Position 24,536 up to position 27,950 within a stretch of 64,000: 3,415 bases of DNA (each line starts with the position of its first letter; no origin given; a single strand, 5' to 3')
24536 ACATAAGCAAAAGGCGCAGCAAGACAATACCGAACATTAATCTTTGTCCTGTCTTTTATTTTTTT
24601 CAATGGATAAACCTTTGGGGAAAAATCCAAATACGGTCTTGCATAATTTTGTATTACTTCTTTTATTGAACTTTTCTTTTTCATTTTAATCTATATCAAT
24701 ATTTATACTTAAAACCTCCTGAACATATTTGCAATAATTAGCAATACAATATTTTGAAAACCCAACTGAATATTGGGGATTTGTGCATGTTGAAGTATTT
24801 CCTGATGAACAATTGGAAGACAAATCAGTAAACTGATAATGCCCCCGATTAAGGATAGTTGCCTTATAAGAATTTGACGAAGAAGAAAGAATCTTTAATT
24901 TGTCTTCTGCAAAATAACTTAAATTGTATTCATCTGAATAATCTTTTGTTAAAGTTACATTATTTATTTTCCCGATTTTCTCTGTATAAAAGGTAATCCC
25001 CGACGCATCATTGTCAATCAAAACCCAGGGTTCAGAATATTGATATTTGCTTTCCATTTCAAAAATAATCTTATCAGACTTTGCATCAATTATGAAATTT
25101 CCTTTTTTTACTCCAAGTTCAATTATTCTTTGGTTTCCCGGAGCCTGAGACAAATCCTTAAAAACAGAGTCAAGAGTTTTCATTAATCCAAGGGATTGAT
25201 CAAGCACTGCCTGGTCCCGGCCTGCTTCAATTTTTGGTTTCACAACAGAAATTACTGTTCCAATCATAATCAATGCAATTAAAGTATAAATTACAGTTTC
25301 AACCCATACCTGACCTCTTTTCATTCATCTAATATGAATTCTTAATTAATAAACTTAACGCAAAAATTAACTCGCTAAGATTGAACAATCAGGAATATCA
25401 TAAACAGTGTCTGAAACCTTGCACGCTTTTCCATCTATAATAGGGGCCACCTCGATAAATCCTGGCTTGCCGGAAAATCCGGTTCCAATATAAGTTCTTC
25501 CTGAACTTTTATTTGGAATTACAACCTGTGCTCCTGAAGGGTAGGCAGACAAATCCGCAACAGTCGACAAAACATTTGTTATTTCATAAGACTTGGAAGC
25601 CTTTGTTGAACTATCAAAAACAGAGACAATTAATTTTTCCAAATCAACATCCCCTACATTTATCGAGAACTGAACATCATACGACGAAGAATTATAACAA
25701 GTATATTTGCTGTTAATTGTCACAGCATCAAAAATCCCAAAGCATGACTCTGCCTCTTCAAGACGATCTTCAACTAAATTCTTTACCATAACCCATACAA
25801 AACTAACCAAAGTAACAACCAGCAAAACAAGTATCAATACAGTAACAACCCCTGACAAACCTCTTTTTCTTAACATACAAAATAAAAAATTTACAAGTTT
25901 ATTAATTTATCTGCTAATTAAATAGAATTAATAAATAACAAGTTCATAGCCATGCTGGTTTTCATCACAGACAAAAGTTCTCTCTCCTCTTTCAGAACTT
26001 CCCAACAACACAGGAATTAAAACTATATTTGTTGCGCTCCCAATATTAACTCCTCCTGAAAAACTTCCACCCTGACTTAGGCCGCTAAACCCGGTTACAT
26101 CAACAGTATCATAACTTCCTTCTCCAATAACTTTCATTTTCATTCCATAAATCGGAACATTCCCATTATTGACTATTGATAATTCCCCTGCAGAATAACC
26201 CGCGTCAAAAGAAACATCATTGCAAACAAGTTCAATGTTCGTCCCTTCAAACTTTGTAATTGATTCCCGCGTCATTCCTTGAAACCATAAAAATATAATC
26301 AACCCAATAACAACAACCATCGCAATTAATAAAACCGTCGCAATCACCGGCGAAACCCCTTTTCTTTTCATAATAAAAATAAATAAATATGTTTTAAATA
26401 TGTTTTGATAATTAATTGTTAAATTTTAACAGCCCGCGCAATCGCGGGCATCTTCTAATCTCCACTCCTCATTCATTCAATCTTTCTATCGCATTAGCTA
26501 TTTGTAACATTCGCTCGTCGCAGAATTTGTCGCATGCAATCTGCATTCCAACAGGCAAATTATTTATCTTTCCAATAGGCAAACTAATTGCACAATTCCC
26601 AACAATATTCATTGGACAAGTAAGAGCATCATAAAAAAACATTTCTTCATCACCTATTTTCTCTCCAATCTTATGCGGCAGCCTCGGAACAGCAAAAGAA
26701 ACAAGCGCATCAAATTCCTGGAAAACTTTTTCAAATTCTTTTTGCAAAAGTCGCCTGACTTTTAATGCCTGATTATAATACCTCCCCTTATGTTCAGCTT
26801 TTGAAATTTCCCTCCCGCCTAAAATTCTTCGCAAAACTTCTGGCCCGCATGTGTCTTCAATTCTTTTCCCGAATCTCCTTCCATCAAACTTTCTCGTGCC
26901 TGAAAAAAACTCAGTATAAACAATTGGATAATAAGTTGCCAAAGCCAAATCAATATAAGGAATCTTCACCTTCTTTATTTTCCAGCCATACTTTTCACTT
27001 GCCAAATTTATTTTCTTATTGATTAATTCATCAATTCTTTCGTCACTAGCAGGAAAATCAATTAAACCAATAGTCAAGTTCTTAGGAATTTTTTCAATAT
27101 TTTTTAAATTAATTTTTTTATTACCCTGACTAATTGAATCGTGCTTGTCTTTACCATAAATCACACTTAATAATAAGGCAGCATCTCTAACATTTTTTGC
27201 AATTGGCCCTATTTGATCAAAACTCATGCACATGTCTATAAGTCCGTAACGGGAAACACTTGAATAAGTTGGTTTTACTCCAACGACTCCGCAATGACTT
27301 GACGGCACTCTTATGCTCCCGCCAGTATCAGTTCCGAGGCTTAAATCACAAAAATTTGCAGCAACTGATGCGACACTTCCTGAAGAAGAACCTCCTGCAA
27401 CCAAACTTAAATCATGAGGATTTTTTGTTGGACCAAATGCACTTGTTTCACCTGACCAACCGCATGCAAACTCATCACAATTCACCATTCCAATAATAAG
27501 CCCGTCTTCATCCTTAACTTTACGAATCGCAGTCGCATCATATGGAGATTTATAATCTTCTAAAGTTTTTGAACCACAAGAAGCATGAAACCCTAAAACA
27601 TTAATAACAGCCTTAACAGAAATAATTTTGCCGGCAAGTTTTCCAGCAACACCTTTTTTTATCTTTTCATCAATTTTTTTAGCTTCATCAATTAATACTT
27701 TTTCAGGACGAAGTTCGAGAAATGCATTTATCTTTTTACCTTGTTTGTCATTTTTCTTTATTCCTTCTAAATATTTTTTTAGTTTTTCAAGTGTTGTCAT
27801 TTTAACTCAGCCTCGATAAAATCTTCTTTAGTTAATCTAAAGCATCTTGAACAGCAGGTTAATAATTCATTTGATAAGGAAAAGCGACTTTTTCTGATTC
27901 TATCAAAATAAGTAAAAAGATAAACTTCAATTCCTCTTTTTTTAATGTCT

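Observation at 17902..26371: Type-IV-pilus-like locus with six prepilins, a split platform protein and no peptidase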

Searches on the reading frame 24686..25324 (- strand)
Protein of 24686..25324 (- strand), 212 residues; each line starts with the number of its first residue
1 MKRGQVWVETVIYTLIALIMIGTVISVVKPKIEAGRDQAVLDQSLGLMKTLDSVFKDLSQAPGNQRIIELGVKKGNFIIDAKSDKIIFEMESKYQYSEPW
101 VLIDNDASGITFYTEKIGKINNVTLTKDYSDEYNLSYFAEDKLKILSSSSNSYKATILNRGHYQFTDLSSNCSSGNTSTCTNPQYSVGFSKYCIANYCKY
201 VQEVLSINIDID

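Call 3: search_protein_families(library=pfam, proteins=[window:24686-25324:-], max_evalue=0.1)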
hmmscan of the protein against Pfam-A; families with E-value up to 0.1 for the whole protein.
window:24686-25324:- (212 aa): 0 families

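Call 4: search_protein_families(library=ncbifam, proteins=[window:24686-25324:-], max_evalue=0.1)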
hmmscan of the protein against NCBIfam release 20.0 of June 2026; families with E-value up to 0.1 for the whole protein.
window:24686-25324:- (212 aa): 1 family
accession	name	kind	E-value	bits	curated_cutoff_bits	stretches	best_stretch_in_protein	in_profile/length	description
TIGR01710.1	typeII_sec_gspG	equivalog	0.079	13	88.85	0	10-68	4-66/134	type II secretion system major pseudopilin GspG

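Call 45: find_homologous_proteins(query=window:24689-25324:-, max_evalue=0.001)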
Query window:24689-25324:- (212 aa): 123 proteins with E <= 0.001 among 242 candidates; the best 120 are listed.
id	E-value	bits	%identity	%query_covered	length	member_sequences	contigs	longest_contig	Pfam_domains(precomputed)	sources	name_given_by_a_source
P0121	1.6e-134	464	100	100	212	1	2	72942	-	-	-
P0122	5.0e-94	331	70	100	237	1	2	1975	-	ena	-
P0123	4.5e-89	315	70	99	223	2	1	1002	-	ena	-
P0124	2.9e-77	277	58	99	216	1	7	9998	-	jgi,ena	-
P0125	1.2e-67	245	52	99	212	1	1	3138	-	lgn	-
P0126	7.2e-55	204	59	76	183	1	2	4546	-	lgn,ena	-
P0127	1.3e-52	196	56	77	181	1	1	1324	-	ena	-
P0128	1.4e-52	196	56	77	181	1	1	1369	-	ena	-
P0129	3.5e-52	195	57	75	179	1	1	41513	-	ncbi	ncbi:MAG: hypothetical protein ABIA78_01825 [archaeon]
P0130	6.6e-52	194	57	76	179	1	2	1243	-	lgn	-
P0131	3.7e-50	188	49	99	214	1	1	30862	-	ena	-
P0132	1.2e-47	180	55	76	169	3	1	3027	-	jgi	jgi:hypothetical protein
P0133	1.7e-47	180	50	74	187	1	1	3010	-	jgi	jgi:type II secretory pathway pseudopilin PulG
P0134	1.5e-44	170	44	100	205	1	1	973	-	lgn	-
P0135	1.9e-44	170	53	77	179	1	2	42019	-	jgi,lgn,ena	jgi:hypothetical protein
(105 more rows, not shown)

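Call 54: predict_structure(alignment_id=A4)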
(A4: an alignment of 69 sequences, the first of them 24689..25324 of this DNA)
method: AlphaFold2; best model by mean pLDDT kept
length: 212 residues; sequences in the alignment: 69
mean_pLDDT: 94.9   pTM: 0.82
mean pLDDT of the five models: 94.9, 94.2, 93.9, 93.6, 92.7
residues with pLDDT >= 90: 199; 70-90: 12; 50-70: 1; < 50: 0
segments of 3 or more residues with pLDDT < 50: none
pLDDT, mean of each block of 10 residues (from residue 1): 81 96 95 95 96 96 97 97 98 93 94 96 97 96 97 97 95 93 91 96 96 94
secondary structure, 60 per line:
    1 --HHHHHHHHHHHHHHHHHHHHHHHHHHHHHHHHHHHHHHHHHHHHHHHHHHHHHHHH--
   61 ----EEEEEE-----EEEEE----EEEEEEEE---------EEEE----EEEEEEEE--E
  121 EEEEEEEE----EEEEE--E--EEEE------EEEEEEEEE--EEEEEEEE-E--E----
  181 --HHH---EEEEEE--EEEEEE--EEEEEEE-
elements in order: H3-58 E65-70 E76-80 E85-92 E102-105 E110-117 E120-128 E133-137 E143-146 E153-161 E164-171 E189-194 E197-202 E205-211

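Call 56: fold_search(model_id=the predicted structure, library=pdb)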
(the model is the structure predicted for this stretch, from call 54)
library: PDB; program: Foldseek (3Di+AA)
matches with E <= 10: 762; with E <= 0.001: 0
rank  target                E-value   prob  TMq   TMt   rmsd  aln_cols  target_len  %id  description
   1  5zo2_A                6.4e-02  0.07  0.11  0.12  17.6       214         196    4  Crystal structure of mouse nectin-like molecule 4 (mNecl-4) full ectodomain in complex with mouse nectin-like molecule (released 2019-01-30)
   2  7njk_C                1.6e-01  0.16  0.15  0.07  14.4       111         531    8  Mycobacterium smegmatis ATP synthase state 1a (released 2021-10-27)
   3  7p3n_C                1.9e-01  0.14  0.13  0.07  12.3        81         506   11  F1Fo-ATP synthase from Acinetobacter baumannii (state 2) (released 2022-02-02)
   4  9vkr_C                2.0e-01  0.12  0.14  0.07  15.1       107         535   11  Cryo-EM structure of F-ATP synthase from Mycobacteroides abscessus (Rotational State 3) (released 2026-01-14)
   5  9vkp_C                2.3e-01  0.15  0.15  0.08  15.2       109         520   11  Cryo-EM structure of F-ATP synthase from Mycobacteroides abscessus (Rotational State 1) (released 2026-01-14)
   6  6ghn_A                2.8e-01  0.08  0.13  0.11  18.0       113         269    8  HLA-E*01:03 in complex with the Mtb44 peptide variant: Mtb44*P9-Phe. (released 2018-08-08)
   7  7njp_B                2.8e-01  0.08  0.13  0.07  15.1       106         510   11  Mycobacterium smegmatis ATP synthase state 2 (released 2021-10-27)
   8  7njn_C                3.2e-01  0.09  0.13  0.06  11.7        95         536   10  Mycobacterium smegmatis ATP synthase state 1d (released 2021-10-27)
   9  7p3w_B                3.4e-01  0.20  0.14  0.07   5.9        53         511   11  F1Fo-ATP synthase from Acinetobacter baumannii (state 3) (released 2022-02-02)
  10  9io5_D                3.4e-01  0.08  0.12  0.07  14.1       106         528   12  Cryo-EM structure of G1-ATPase dimer from Mycoplasma mobile gliding machinery (released 2025-03-12)
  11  6n2z_B                3.6e-01  0.12  0.12  0.06  14.6        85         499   13  Bacillus PS3 ATP synthase class 2 (released 2019-02-20)
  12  6j5j_C                3.8e-01  0.16  0.15  0.09   8.5        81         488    4  Cryo-EM structure of the mammalian E-state ATP synthase (released 2019-06-26)
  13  9vkq_C                3.8e-01  0.16  0.15  0.08  10.2        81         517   11  Cryo-EM structure of F-ATP synthase from Mycobacteroides abscessus (Rotational State 2) (released 2026-01-14)
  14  9bxu_B                3.8e-01  0.13  0.15  0.08  10.5        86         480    5  Cryo-EM structure of ATP synthase DP state (released 2025-08-06)
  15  7p2y_C                4.0e-01  0.14  0.15  0.08  12.4        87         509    9  F1Fo-ATP synthase from Acinetobacter baumannii (state 1) (released 2022-02-02)
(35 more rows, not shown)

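Call 84: search_solved_structures(query=A4, max_evalue=1)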
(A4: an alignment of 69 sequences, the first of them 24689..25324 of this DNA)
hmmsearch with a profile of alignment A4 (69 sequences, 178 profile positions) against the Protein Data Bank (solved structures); distinct sequences matched with E-value up to 1: 14.
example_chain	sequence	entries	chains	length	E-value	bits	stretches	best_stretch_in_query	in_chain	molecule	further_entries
3fdi_A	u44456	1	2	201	0.061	16.2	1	50-99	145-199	uncharacterized protein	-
2mu4_A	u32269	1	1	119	0.2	14.5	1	118-169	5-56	flpp3Sol_2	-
8bl3_A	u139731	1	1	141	0.28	14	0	80-153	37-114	scIg12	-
3v4y_B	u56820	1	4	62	0.32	13.8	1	64-112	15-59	Nuclear inhibitor of protein phosphatase 1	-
6pny_A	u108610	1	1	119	0.34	13.7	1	121-169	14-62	Flpp3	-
9nlt_B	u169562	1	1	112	0.35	13.7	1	121-169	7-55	DUF3568 family protein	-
9fqr_Xx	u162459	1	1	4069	0.43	13.4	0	26-71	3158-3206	putative malate dehydrogenase 1B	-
8j07_g3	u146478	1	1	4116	0.47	13.3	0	26-71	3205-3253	Dynein axonemal heavy chain 3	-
9egp_A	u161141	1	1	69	0.66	12.8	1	16-61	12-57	Geopilin domain 1 protein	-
6fhs_D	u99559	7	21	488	0.68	12.8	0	72-138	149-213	RuvB-like helicase | RuvB-like protein 2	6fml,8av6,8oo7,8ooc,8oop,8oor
5fm6_B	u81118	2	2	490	0.68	12.8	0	72-138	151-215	RVB2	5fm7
8a49_C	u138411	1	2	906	0.72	12.7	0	30-61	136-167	Secreted endoglycosidase EndoS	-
4wvy_B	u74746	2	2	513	0.73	12.7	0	72-138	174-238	RuvB-like 2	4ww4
2m7g_A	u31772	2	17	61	0.97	12.3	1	16-62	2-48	Geopilin domain 1 protein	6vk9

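Call 87: search_protein_families(library=pfam, alignment_id=A1, max_evalue=0.01)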
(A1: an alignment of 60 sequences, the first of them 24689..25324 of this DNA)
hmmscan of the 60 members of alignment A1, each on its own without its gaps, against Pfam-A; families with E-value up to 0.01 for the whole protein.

A. member 1, window:24689-25324:- (212 aa): 0 families

B. families by the number of members that match (of 60 scanned): 6 families
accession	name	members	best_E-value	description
PF23560.1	GBD_Hemicentin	1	0.0016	Hemicentin galactose-binding domain-like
PF06068.19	TIP49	1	0.003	TIP49 P-loop domain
PF14147.11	Spore_YhaL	1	0.0035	Sporulation protein YhaL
PF09199.15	SSL_OB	1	0.0061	Staphylococcal superantigen-like OB-fold domain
PF11505.13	DUF3216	1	0.0066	Protein of unknown function (DUF3216)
PF01917.21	Arch_flagellin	1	0.009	Archaebacterial flagellin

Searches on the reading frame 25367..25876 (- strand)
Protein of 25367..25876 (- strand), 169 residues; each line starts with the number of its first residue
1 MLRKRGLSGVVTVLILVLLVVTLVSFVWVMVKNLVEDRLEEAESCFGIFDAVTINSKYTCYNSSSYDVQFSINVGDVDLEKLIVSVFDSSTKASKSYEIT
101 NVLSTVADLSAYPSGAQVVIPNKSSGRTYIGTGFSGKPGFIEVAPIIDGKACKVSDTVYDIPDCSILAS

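Call 3: search_protein_families(library=pfam, proteins=[window:25367-25876:-], max_evalue=0.1)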
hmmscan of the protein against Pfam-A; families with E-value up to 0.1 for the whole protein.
window:25367-25876:- (169 aa): 0 families

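Call 4: search_protein_families(library=ncbifam, proteins=[window:25367-25876:-], max_evalue=0.1)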
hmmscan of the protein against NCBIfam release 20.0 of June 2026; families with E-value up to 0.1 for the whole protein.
window:25367-25876:- (169 aa): 2 families
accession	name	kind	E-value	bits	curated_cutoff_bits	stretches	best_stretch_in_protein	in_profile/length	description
TIGR02537.2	arch_flag_Nterm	domain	4.4e-06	26.1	20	1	3-31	1-29/33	archaellin/type IV pilin N-terminal domain-containing protein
TIGR00159.1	TIGR00159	equivalog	0.052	12.9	188.8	0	87-134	98-146/254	diadenylate cyclase CdaA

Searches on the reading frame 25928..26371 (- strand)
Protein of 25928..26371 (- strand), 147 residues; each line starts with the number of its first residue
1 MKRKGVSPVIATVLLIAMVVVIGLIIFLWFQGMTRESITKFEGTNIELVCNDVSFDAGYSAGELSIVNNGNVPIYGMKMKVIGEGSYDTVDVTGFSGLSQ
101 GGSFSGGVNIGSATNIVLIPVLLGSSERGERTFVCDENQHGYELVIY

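Call 3: search_protein_families(library=pfam, proteins=[window:25928-26371:-], max_evalue=0.1)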
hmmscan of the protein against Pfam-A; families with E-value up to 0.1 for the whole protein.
window:25928-26371:- (147 aa): 1 family
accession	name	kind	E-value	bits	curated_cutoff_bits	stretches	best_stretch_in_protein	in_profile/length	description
PF07790.16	Pilin_N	-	0.0044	18.3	25.2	1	4-46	1-42/78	Archaeal Type IV pilin, N-terminal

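Call 4: search_protein_families(library=ncbifam, proteins=[window:25928-26371:-], max_evalue=0.1)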
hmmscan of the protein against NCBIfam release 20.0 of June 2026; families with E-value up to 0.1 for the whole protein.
window:25928-26371:- (147 aa): 2 families
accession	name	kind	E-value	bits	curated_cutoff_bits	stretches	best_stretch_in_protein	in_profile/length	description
NF046073.1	UpsA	equivalog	2.7e-12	47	130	1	3-91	1-87/136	pilin subunit UpsA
TIGR02537.2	arch_flag_Nterm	domain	2.6e-11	42.8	20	1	3-33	2-32/33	archaellin/type IV pilin N-terminal domain-containing protein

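Call 28: search_solved_structures(query=window:25928-26371:-, max_evalue=1, show_alignments=2)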
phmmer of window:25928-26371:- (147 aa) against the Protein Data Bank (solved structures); distinct sequences matched with E-value up to 1: 6.
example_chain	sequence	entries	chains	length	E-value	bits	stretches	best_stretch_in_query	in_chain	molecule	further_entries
8fk7_A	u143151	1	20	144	4.1e-06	30.1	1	1-74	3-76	Flagellin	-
8rey_M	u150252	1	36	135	0.0041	20.4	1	6-110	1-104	Flagellin-like protein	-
5kyh_A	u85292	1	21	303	0.14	15.4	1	6-47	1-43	Iho670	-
7o78_A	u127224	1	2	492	0.22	14.8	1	66-116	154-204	Polysaccharide lyase from Pseudopedobacter saltans, Pedsa3807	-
9eys_J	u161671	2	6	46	0.72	13.1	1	5-34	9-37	Photosystem I reaction center subunit IX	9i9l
3j1r_A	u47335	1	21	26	0.81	13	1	6-30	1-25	archaeal adhesion filament core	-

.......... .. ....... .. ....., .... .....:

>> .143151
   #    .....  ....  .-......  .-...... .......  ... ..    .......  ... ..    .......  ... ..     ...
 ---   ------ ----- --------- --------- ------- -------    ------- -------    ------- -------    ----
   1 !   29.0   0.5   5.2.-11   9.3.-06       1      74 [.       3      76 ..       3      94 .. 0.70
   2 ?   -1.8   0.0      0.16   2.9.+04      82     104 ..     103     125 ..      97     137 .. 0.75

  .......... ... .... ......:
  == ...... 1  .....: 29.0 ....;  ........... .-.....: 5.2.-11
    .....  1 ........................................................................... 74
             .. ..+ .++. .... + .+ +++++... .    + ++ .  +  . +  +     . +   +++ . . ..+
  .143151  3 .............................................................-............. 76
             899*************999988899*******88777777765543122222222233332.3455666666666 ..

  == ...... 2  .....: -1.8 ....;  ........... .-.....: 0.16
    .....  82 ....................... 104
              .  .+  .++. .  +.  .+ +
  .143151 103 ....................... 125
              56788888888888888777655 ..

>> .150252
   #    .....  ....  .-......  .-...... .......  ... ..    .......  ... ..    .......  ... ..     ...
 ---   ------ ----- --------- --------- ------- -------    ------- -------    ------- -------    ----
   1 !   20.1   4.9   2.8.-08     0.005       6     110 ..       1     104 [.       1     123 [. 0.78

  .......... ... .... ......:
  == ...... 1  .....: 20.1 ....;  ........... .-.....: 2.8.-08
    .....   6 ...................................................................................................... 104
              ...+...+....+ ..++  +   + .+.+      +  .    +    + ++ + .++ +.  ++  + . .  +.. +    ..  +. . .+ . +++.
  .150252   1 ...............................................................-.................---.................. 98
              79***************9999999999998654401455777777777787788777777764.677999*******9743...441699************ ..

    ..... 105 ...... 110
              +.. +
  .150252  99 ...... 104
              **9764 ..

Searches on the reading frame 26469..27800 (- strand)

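Call 9: search_protein_families(library=pfam, proteins=[window:26469-27800:-], max_evalue=0.01)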
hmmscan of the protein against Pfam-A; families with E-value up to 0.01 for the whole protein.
window:26469-27800:- (443 aa): 2 families
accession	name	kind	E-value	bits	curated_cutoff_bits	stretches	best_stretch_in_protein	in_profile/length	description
PF01425.27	Amidase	-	5.1e-108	362.4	27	1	16-432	9-445/445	Amidase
PF13421.11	Band_7_1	-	0.0059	16.7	24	0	197-285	104-195/211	SPFH domain-Band 7 family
